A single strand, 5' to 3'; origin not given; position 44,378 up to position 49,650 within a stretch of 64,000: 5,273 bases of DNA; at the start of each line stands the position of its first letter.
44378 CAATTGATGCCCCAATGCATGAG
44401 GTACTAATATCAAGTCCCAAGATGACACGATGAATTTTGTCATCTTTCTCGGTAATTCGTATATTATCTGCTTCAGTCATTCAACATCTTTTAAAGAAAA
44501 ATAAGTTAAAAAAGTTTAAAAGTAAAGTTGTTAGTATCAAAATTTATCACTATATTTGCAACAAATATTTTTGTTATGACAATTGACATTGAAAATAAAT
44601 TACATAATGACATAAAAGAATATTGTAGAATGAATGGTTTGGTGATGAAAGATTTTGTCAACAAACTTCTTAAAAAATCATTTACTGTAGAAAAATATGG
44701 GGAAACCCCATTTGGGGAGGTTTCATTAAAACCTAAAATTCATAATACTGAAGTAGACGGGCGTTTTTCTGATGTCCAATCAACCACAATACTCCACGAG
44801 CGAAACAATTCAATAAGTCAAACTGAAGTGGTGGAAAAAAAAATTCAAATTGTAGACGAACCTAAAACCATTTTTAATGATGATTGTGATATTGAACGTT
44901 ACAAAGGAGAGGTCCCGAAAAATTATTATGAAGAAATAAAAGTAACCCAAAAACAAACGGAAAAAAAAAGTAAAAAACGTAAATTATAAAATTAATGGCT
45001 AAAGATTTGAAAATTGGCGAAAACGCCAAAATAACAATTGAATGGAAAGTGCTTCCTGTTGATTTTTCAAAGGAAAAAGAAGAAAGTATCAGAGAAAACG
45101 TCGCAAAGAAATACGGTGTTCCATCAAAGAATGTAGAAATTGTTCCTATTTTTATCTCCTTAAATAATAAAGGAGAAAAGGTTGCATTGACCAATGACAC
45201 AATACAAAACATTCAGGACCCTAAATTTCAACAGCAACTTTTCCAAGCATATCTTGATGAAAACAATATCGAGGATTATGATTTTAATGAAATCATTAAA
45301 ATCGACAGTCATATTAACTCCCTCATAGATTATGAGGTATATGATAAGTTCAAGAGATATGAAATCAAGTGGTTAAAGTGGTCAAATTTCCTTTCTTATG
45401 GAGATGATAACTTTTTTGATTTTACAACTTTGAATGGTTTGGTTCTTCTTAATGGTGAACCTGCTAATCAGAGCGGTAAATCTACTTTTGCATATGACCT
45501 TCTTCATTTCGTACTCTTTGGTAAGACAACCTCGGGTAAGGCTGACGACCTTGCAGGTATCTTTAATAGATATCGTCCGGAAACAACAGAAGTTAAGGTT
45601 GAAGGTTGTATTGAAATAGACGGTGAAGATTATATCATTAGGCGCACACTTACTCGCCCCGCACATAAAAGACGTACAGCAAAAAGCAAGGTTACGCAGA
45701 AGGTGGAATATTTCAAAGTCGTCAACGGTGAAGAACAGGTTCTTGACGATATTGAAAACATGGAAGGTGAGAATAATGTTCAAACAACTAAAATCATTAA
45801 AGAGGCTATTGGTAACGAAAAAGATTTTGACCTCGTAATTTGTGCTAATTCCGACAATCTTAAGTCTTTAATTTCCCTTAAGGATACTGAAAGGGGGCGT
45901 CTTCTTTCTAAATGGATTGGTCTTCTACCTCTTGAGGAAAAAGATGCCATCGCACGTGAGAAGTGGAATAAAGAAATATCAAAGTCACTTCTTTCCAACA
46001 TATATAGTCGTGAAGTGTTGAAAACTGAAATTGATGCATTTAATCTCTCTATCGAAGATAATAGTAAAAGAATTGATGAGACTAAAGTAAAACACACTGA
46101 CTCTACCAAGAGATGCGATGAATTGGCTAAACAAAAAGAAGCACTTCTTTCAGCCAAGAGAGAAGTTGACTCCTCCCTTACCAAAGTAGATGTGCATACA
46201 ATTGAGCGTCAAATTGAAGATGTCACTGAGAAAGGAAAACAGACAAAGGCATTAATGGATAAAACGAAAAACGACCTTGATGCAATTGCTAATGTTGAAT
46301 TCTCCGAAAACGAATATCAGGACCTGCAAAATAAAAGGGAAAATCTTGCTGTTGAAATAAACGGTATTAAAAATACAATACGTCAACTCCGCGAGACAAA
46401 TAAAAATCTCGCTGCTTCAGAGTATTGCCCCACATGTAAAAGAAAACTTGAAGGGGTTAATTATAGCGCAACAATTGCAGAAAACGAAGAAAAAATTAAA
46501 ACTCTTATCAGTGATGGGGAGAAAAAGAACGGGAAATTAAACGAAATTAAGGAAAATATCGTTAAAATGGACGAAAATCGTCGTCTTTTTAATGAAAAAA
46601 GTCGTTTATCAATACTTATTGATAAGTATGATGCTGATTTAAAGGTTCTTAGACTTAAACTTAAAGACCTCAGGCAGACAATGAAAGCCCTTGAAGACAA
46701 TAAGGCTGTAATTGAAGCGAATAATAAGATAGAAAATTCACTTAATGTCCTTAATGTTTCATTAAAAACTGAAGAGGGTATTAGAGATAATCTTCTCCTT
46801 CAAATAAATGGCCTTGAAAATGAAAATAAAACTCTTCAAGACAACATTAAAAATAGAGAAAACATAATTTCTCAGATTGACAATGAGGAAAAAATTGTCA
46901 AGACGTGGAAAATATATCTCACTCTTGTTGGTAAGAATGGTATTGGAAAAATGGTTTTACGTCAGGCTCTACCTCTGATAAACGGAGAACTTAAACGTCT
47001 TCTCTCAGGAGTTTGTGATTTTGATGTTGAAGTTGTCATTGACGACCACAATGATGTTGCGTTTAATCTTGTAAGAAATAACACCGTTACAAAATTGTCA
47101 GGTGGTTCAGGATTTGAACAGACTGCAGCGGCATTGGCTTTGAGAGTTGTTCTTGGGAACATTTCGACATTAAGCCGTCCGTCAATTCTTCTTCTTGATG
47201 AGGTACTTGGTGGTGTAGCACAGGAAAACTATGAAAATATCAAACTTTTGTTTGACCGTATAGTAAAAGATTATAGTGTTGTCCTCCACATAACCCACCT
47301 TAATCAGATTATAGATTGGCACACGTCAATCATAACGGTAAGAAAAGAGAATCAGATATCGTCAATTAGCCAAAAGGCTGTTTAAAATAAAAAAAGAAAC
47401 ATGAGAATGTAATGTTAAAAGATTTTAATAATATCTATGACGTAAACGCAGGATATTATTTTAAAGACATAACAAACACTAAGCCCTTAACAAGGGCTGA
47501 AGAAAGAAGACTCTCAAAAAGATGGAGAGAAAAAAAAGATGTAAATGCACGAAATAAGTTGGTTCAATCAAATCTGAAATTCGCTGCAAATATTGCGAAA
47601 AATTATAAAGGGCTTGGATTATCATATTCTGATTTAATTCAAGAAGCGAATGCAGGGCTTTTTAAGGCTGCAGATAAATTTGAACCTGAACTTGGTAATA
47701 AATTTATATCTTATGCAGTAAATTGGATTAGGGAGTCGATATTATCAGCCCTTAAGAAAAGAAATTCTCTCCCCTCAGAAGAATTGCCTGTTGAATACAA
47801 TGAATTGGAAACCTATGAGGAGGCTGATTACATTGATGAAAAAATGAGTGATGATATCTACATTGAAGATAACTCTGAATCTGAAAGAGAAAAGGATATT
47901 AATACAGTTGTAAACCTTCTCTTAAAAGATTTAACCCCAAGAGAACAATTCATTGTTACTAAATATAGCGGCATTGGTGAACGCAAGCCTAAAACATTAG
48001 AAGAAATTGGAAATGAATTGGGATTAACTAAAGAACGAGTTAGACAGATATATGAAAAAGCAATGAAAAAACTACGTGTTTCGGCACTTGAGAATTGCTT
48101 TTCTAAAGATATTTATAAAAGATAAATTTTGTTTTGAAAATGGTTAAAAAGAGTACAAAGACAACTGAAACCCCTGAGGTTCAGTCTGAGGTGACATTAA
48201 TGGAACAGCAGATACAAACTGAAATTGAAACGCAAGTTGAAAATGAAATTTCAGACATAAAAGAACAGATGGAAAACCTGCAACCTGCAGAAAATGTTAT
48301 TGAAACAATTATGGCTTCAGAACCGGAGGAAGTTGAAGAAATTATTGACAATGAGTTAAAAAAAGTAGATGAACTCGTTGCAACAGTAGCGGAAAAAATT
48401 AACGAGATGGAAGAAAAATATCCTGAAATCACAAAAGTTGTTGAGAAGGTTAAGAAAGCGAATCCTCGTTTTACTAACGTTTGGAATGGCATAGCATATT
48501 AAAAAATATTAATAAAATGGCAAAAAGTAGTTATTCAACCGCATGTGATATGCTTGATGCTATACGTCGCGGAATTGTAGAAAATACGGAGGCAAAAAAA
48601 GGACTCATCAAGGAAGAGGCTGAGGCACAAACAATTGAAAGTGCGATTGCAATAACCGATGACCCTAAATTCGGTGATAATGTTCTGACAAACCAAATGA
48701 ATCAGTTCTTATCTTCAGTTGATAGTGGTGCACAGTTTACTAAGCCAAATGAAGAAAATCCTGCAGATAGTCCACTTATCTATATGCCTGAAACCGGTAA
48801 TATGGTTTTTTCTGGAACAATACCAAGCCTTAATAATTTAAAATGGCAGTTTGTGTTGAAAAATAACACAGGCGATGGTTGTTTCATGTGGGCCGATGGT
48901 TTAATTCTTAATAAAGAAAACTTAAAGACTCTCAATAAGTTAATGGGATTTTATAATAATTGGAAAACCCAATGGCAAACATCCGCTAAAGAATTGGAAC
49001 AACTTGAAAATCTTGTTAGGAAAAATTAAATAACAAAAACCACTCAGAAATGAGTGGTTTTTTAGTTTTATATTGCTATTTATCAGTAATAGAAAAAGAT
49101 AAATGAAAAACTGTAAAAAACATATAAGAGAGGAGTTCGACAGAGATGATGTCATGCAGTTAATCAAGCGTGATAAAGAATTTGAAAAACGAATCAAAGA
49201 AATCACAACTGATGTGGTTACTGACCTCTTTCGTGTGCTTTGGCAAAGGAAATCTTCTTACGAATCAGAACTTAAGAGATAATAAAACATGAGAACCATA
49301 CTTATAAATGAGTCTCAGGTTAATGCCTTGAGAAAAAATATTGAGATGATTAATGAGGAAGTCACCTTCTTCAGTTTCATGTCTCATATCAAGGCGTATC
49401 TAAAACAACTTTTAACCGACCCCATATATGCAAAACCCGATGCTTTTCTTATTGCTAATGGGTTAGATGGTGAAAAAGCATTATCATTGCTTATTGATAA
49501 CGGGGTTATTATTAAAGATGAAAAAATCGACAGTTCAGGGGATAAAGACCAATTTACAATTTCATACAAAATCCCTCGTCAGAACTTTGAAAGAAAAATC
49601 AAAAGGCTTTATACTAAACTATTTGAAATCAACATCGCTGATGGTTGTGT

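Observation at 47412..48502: Two phage-encoded sigma-70 family factors, one followed by a highly acidic protein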

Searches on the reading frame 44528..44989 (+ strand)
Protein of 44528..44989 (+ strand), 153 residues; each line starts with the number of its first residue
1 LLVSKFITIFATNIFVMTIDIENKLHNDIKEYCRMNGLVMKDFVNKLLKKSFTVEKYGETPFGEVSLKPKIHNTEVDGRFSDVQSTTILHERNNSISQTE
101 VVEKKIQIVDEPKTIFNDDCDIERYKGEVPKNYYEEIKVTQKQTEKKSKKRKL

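Call 16: search_protein_families(library=phrogs, proteins=[window:44528-44989:+], max_evalue=0.001)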
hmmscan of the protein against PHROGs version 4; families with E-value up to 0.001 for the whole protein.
window:44528-44989:+ (153 aa): 2 families
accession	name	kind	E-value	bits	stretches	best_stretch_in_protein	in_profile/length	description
phrog_37719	-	unknown function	0.0003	21.9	1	17-52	6-41/48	-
phrog_582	-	transcription regulation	0.00055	21.2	1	11-53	54-96/105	Arc-like repressor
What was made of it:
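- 44576..44989 (+): First gene of the operon: small protein with a weak Arc/ribbon-helix-helix-like match. PHROG phrog_582, E 5.5e-4 (call 16).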

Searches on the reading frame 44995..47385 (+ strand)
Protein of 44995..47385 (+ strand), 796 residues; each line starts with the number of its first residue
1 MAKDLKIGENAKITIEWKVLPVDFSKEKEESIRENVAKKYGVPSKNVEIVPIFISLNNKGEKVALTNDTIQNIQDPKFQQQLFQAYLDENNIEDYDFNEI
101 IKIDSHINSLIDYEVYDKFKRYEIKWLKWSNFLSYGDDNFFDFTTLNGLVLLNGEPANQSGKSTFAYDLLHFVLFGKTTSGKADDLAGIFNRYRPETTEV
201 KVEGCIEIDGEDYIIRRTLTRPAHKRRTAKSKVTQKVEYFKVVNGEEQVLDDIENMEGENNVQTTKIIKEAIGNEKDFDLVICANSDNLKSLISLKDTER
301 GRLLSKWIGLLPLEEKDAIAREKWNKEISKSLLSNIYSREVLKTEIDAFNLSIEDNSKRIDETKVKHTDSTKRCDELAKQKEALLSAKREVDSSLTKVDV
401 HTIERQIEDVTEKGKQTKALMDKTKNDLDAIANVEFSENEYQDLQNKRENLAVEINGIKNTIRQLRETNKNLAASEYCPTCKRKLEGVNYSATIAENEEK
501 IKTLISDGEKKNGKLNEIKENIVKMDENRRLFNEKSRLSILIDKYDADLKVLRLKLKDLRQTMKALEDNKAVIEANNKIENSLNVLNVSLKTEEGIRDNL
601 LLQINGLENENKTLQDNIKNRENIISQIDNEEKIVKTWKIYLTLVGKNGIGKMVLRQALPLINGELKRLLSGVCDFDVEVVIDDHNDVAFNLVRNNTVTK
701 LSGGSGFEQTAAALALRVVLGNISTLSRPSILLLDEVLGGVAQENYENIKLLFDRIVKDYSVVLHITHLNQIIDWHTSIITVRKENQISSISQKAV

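Call 3: search_protein_families(library=pfam, proteins=[window:44995-47385:+], max_evalue=0.1)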
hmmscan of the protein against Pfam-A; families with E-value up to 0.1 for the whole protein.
window:44995-47385:+ (796 aa): 1 family
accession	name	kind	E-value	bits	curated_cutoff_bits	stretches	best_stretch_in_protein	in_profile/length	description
PF13558.12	SbcC_Walker_B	-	0.0096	16.6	27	1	675-749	11-84/90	SbcC/RAD50-like, Walker B motif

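Call 5: search_protein_families(library=phrogs, proteins=[window:44995-47385:+], max_evalue=0.01)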
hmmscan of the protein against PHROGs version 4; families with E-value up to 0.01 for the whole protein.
window:44995-47385:+ (796 aa): 2 families
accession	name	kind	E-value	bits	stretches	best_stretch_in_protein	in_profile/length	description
phrog_77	-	DNA, RNA and nucleotide metabolism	2.4e-46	159.7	1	77-795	254-956/967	SbcC-like subunit of palindrome specific endonuclease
phrog_35725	-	other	5.5e-15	55.1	2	459-743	1042-1313/1376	metallo-phosphoesterase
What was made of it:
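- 44995..47385 (+): SbcC/Rad50-like ATPase (796 aa), immediately upstream of Sig2. PHROG phrog_77, E 2.4e-46 (call 5).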

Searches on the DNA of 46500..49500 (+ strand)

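Call 6: search_dna_similar(query=window:46500-49500:+, collection=phages, mode=near, max_rows=20)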
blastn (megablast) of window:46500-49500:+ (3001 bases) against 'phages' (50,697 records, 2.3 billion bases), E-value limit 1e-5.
No match.
